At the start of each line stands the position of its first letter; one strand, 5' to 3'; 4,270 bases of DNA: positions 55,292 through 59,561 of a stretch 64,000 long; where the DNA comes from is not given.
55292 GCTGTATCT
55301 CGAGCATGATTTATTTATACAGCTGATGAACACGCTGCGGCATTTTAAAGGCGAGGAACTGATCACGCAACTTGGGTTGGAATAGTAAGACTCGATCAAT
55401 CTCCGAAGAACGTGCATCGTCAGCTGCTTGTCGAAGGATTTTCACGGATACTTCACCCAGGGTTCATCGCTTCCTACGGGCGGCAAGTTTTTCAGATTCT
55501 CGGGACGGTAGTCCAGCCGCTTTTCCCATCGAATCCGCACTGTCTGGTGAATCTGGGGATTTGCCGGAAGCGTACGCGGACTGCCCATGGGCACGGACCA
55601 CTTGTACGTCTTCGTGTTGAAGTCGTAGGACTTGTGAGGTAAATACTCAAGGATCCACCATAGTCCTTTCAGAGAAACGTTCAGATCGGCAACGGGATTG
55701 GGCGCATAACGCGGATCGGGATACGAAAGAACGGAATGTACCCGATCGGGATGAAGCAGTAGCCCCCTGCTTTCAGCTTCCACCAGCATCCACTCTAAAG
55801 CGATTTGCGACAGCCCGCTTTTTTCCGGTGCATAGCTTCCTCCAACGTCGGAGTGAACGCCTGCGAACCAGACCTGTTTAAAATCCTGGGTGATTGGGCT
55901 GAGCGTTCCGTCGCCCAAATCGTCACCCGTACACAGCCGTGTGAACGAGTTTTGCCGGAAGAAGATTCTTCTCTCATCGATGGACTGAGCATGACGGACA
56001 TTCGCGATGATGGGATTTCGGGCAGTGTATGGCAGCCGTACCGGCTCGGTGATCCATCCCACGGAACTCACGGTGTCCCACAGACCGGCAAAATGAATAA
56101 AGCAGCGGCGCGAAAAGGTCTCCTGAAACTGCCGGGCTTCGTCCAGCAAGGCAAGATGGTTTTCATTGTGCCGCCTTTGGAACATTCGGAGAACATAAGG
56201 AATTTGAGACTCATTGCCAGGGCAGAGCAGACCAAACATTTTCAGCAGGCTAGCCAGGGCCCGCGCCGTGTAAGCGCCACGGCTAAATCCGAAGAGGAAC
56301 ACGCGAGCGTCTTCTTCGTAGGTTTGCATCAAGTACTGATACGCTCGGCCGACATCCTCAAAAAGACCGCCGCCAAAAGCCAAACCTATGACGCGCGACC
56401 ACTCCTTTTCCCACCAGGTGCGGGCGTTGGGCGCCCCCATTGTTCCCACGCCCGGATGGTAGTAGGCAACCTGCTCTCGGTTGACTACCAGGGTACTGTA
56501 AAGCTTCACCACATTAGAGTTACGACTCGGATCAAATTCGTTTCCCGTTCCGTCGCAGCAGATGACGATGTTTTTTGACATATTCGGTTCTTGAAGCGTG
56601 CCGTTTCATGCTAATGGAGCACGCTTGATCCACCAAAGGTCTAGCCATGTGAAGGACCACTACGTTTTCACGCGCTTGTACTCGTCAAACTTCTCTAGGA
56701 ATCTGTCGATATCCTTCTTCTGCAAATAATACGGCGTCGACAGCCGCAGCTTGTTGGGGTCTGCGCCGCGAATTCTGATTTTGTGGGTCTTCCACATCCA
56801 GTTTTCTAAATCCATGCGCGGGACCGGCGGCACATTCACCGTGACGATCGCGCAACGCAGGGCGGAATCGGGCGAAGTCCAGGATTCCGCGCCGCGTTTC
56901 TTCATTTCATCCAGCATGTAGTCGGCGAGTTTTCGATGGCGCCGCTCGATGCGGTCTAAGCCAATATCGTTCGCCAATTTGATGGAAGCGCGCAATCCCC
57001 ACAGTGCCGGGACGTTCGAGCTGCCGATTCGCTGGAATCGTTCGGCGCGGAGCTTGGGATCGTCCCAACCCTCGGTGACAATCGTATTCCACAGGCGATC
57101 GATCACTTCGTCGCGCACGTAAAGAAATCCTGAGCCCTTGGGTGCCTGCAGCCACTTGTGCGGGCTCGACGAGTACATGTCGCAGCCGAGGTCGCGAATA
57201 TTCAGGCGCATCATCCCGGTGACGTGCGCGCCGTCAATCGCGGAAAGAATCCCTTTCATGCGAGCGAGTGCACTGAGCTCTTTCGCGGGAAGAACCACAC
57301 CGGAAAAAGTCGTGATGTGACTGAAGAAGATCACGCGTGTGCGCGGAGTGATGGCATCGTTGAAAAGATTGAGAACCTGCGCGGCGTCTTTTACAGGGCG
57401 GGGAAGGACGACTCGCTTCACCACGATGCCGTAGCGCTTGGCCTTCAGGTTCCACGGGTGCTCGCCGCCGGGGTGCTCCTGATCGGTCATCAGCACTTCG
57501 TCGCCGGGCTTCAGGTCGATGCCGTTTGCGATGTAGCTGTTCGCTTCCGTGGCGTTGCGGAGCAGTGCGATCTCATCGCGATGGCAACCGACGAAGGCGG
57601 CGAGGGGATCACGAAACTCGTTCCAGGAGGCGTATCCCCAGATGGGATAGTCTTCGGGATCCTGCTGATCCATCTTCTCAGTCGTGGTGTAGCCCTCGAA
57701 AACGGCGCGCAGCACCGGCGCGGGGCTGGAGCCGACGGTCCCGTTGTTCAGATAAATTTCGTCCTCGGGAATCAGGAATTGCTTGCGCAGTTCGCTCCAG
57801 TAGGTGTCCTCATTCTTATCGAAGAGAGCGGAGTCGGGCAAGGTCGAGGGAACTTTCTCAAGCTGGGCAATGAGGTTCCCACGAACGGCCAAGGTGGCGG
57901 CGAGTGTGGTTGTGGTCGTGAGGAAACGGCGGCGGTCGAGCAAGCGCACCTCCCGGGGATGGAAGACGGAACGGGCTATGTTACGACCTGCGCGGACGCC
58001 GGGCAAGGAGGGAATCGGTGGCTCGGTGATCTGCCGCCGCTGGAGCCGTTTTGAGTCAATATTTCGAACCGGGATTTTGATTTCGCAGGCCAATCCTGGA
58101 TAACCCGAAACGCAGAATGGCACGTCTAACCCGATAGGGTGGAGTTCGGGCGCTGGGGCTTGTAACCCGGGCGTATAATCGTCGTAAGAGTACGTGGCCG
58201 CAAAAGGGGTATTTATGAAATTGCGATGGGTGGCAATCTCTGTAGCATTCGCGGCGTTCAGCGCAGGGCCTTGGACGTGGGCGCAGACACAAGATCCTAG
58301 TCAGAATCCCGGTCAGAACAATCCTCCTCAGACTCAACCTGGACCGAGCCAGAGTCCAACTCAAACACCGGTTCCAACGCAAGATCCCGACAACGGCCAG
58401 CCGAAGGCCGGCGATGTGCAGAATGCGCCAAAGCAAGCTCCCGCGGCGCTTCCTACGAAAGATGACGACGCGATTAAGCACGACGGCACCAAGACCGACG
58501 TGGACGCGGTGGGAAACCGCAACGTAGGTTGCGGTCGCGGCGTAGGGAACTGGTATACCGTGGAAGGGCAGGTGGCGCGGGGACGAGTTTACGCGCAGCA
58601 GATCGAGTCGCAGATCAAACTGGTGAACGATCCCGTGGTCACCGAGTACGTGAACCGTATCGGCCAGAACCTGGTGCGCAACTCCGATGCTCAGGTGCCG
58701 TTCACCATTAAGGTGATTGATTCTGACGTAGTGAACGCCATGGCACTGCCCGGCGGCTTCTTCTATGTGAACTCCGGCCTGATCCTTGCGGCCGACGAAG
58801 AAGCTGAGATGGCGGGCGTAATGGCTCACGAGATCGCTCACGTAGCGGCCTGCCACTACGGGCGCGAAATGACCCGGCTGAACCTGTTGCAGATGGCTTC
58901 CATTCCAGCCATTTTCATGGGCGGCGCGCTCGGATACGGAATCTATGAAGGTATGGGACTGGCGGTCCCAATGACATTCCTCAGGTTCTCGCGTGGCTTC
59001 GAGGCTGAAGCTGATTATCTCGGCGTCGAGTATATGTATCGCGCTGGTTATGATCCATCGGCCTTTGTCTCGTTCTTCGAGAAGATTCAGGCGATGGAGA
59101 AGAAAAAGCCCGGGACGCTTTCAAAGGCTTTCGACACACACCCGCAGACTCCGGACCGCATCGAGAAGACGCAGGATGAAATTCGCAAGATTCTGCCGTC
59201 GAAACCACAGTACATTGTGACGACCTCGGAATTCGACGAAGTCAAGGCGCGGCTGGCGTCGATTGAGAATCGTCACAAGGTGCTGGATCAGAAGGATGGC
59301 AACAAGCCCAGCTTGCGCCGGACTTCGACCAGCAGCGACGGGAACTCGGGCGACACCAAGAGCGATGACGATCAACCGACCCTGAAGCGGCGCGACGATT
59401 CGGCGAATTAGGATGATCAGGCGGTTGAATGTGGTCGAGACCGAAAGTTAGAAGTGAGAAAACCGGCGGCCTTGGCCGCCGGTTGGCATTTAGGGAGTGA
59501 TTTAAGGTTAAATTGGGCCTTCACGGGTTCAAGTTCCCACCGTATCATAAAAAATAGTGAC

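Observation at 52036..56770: Decayed direct copies of two convergent gene 3' ends partition a mosaic of accessory cargo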

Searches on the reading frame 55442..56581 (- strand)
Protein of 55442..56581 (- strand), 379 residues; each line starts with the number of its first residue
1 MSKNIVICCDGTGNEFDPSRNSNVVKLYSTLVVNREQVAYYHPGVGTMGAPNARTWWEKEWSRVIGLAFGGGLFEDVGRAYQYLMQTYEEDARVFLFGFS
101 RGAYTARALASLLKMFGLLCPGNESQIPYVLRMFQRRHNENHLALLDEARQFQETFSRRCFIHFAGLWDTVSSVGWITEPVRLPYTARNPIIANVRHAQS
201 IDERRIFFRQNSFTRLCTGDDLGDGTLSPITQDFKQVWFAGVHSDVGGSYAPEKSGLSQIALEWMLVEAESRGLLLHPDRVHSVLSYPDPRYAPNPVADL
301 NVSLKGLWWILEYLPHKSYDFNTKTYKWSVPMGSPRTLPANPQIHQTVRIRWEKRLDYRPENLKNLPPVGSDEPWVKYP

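Call 5: search_protein_families(library=pfam, proteins=[window:55442-56581:-], max_evalue=0.01)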
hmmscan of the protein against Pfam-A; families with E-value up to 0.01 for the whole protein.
window:55442-56581:- (379 aa): 1 family
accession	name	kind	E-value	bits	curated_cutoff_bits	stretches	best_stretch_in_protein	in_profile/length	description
PF09994.14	T6SS_Tle1-like_cat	-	1.5e-74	251.4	27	1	3-267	1-286/287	T6SS, Phospholipase effector Tle1-like, catalytic domain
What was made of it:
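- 55442..56581 (-): Gene for a DUF2235 / Tle1-like alpha/beta-hydrolase. Pfam T6SS_Tle1-like_cat, 1.5e-74 (call 5).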

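Call 14: find_encoding_contigs(protein=window:55442-56581:-, flank=10000, max_places=10)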
Protein window:55442-56581:- (379 aa): no gene with exactly this product is on record in the collection.

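Call 16: find_homologous_proteins(query=window:55442-56581:-, max_evalue=1e-20)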
Query window:55442-56581:- (379 aa): 7913 proteins with E <= 1e-20 among 8000 candidates; the best 120 are listed.
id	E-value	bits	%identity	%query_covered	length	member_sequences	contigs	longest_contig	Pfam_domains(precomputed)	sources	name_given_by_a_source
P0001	3.4e-265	897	99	100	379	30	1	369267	PF09994.15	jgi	jgi:uncharacterized protein (DUF2235 family)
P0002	1.9e-229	779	86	100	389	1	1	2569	PF09994.15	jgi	jgi:uncharacterized protein (DUF2235 family)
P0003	5.4e-229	778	86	100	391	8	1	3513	PF09994.15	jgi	jgi:uncharacterized protein (DUF2235 family)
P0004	7.3e-219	744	84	100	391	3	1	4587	PF09994.15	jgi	jgi:uncharacterized protein (DUF2235 family)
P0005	1.1e-215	734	81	100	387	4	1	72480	PF09994.15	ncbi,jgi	jgi:uncharacterized protein (DUF2235 family)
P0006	9.2e-213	724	79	100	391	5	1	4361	PF09994.15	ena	-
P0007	9.7e-210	714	79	99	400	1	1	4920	PF09994.15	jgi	jgi:uncharacterized protein (DUF2235 family)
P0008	2.0e-209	713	78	100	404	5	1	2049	PF09994.15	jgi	jgi:uncharacterized protein (DUF2235 family)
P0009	1.6e-208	710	78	100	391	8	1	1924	PF09994.15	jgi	-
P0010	3.0e-207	706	77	100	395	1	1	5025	PF09994.15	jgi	jgi:uncharacterized protein (DUF2235 family)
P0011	5.2e-207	705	78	99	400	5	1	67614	PF09994.15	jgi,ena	jgi:uncharacterized protein (DUF2235 family)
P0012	9.0e-206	701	78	100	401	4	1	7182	PF09994.15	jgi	jgi:uncharacterized protein (DUF2235 family)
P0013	3.0e-204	696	77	100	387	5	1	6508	PF09994.15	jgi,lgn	jgi:uncharacterized protein (DUF2235 family)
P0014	1.4e-202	691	76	100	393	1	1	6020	PF09994.15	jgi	jgi:uncharacterized protein (DUF2235 family)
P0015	3.0e-202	690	76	100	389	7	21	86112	PF09994.15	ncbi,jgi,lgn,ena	jgi:uncharacterized protein (DUF2235 family)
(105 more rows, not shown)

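Call 17: find_encoding_contigs(protein=P0001, flank=10000, max_places=6)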
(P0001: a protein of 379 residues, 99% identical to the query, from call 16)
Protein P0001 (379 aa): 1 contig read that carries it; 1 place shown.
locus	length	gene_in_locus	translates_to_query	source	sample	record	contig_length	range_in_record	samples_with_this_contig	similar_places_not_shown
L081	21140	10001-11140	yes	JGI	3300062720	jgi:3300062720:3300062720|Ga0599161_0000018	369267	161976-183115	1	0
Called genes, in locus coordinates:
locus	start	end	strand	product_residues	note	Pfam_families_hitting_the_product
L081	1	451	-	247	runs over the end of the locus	PF00702:Hydrolase, PF12710:HAD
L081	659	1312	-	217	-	PF12804:NTP_transf_3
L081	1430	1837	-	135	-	-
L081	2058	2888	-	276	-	PF02625:XdhC_CoxI, PF13478:XdhC_C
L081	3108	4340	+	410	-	PF08240:ADH_N, PF00107:ADH_zinc_N, PF13602:ADH_zinc_N_2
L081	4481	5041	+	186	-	PF01058:Oxidored_q6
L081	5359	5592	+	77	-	-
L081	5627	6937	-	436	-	PF00285:Citrate_synt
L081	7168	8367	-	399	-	PF01435:Peptidase_M48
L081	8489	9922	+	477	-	PF00266:Aminotran_5, PF01041:DegT_DnrJ_EryC1 (weak), PF01053:Cys_Met_Meta_PP (weak)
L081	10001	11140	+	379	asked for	PF09994:T6SS_Tle1-like_cat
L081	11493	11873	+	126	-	-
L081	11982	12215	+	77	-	PF02604:PhdYeFM_antitox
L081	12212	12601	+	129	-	PF01850:PIN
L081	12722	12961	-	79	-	-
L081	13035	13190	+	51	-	-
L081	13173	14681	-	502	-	PF07994:NAD_binding_5, PF01658:Inos-1-P_synth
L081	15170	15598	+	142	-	-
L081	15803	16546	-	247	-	PF13185:GAF_2, PF01590:GAF, PF13492:GAF_3, PF03861:ANTAR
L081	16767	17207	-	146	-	-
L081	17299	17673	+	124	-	PF14534:DUF4440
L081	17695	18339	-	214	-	PF09335:VTT_dom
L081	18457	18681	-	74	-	-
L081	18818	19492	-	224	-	-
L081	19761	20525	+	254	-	PF00730:HhH-GPD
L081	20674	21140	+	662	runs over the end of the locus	PF00930:DPPIV_N, PF26549:Tricorn_N, PF26550:Tricorn_2nd, PF07676:PD40, PF26549:Tricorn_N, PF01738:DLH, PF02129:Peptidase_S15, PF00561:Abhydrolase_1, +12 more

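Call 18: find_encoding_contigs(protein=P0005, flank=10000, max_places=4)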
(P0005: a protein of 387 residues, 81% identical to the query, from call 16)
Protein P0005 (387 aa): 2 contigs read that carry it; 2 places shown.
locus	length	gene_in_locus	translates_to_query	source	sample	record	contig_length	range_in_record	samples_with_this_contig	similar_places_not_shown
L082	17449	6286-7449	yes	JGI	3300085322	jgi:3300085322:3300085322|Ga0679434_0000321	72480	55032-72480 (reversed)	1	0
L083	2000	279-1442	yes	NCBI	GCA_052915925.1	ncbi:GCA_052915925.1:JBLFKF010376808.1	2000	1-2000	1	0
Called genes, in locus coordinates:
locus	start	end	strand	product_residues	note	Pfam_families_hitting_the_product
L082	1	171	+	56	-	?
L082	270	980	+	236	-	PF02585:PIG-L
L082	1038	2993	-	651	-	-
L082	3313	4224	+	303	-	PF01263:Aldose_epim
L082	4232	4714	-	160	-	-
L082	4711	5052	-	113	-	PF03551:PadR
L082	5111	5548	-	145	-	-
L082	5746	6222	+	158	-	-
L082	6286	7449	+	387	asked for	PF09994:T6SS_Tle1-like_cat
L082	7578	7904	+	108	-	-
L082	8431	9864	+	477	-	PF00206:Lyase_1, PF10415:FumaraseC_C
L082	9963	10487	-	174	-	PF04239:DUF421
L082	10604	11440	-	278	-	-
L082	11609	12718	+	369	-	PF00890:FAD_binding_2, PF01266:DAO, PF07992:Pyr_redox_2 (faint), PF12831:FAD_oxidored (faint), PF13450:NAD_binding_8 (weak), PF13738:Pyr_redox_3 (faint)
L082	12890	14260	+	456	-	PF01546:Peptidase_M20, PF07687:M20_dimer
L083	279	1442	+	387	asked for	PF09994:T6SS_Tle1-like_cat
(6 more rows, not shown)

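Call 20: find_encoding_contigs(protein=P0004, flank=10000, max_places=4)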
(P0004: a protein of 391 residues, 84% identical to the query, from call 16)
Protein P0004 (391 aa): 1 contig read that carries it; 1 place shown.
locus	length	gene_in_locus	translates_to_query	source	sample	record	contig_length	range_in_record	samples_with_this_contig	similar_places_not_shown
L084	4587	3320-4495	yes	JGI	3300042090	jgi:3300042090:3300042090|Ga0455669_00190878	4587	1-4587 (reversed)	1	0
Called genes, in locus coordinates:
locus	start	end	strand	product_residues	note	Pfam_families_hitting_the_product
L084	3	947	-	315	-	?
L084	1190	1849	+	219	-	-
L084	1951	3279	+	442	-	PF00266:Aminotran_5, PF00155:Aminotran_1_2 (weak), PF01041:DegT_DnrJ_EryC1 (weak), PF01053:Cys_Met_Meta_PP (weak)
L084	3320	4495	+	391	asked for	PF09994:T6SS_Tle1-like_cat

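Call 21: find_encoding_contigs(protein=P0003, flank=10000, max_places=4)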
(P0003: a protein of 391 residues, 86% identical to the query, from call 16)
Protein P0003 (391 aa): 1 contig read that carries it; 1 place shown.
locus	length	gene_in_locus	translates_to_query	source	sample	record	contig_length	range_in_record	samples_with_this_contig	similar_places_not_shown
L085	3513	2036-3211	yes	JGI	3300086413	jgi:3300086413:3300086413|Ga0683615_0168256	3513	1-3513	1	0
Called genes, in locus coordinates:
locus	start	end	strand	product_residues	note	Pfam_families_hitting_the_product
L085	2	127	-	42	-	?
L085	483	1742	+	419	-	PF07786:HGSNAT_cat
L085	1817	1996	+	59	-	-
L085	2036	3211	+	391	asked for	PF09994:T6SS_Tle1-like_cat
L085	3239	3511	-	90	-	?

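Call 22: find_encoding_contigs(protein=P0011, flank=10000, max_places=4)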
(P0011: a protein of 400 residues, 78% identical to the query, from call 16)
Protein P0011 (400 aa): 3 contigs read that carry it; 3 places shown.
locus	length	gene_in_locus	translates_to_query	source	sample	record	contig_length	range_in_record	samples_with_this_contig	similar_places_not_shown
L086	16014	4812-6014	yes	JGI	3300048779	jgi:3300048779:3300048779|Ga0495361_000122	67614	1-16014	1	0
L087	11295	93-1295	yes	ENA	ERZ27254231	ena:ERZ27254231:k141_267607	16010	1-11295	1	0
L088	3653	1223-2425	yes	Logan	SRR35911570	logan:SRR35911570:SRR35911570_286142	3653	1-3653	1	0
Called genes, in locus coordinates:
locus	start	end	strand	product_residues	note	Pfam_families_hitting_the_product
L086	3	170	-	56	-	?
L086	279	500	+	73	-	-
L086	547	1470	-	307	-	PF01680:SOR_SNZ, PF05690:ThiG (faint)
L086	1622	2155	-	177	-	-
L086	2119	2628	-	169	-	PF13577:SnoaL_4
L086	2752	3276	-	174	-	-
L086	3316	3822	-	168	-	PF03061:4HBT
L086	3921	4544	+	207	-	PF14117:DUF4287, PF18899:DUF5655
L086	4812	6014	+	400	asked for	PF09994:T6SS_Tle1-like_cat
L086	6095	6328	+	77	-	PF02604:PhdYeFM_antitox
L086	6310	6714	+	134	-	PF01850:PIN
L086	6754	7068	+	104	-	-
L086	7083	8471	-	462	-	PF07994:NAD_binding_5, PF01658:Inos-1-P_synth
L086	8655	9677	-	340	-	PF03575:Peptidase_S51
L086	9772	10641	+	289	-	PF00702:Hydrolase (faint), PF08282:Hydrolase_3, PF12710:HAD (faint), PF05116:S6PP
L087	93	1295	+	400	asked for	PF09994:T6SS_Tle1-like_cat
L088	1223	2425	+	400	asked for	PF09994:T6SS_Tle1-like_cat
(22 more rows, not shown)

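Call 36: find_related_loci(query=window:55442-56581:-, collection=metagenome_contigs, flank=6000)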
Query window:55442-56581:- (379 aa) in metagenome_contigs; peptide patterns used: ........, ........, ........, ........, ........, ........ (x = any residue, [..] = any of these).
45 stretches matched a pattern; 29 encode a relative of the query (tblastn E <= 1e-3); 29 distinct loci.
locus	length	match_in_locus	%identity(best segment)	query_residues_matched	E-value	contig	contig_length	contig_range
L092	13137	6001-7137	99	1-379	0e+0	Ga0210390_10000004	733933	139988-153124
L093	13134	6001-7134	99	1-378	0e+0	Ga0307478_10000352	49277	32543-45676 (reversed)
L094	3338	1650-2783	83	1-378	0e+0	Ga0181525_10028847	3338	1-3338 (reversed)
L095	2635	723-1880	82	1-378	0e+0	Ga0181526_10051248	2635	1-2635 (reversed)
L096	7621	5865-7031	79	1-379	0e+0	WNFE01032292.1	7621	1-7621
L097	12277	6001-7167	79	1-379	0e+0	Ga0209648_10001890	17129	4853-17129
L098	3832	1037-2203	79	1-379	0e+0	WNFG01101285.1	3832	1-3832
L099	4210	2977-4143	79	1-379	0e+0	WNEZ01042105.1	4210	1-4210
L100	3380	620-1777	79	1-378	0e+0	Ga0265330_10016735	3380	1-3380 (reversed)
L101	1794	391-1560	77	1-379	0e+0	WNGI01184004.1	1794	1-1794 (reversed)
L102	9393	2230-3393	76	1-378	0e+0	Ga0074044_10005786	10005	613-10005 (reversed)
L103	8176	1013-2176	76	1-378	0e+0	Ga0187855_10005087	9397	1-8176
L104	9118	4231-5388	75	1-378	0e+0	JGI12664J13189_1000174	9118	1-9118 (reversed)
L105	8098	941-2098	75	1-378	0e+0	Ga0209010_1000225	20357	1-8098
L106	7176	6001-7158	75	1-378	0e+0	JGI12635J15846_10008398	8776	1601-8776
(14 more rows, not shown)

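Call 43: search_protein_families(library=padloc, proteins=[window:55442-56581:-], max_evalue=0.01)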
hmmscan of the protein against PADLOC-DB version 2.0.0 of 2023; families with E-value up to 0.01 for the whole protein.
window:55442-56581:- (379 aa): 0 families

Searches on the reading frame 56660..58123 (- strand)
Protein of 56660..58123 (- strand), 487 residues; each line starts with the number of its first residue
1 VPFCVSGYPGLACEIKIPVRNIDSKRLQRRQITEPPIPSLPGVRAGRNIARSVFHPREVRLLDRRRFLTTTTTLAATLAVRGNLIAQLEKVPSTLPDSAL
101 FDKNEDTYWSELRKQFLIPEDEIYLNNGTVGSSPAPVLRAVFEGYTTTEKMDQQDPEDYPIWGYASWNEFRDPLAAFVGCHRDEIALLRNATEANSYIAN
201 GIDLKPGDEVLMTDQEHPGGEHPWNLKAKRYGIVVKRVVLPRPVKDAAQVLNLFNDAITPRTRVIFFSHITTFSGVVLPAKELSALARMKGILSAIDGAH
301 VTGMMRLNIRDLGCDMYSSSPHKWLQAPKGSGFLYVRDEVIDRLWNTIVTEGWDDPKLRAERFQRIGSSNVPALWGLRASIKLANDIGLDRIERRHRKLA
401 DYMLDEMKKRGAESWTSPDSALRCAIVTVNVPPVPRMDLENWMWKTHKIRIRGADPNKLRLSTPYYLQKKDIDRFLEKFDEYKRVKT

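Call 5: search_protein_families(library=pfam, proteins=[window:56660-58123:-], max_evalue=0.01)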
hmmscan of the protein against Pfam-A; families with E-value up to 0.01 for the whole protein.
window:56660-58123:- (487 aa): 4 families
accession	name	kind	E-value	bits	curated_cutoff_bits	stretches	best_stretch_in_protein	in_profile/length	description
PF00266.25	Aminotran_5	-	4.1e-44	151.5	21.5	1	124-452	2-336/371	Aminotransferase class-V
PF01041.23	DegT_DnrJ_EryC1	-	1.2e-05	25.1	19.8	1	167-413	26-261/360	DegT/DnrJ/EryC1/StrS aminotransferase family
PF01053.26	Cys_Met_Meta_PP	-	1.6e-05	24.1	27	1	204-326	88-201/381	Cys/Met metabolism PLP-dependent enzyme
PF00155.27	Aminotran_1_2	-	0.00035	20.3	19.7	1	168-306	45-194/361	Aminotransferase class I and II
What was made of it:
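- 56660..58123 (-): Class-V aminotransferase (AT) gene. Pfam Aminotran_5, 4e-44 (call 5).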

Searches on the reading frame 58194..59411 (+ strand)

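Call 5: search_protein_families(library=pfam, proteins=[window:58194-59411:+], max_evalue=0.01)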
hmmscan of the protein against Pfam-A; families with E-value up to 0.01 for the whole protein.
window:58194-59411:+ (405 aa): 1 family
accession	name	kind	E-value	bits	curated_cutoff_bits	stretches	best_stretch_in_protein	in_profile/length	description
PF01435.24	Peptidase_M48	-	3.2e-30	105.8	20.3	1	150-327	4-183/186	Peptidase family M48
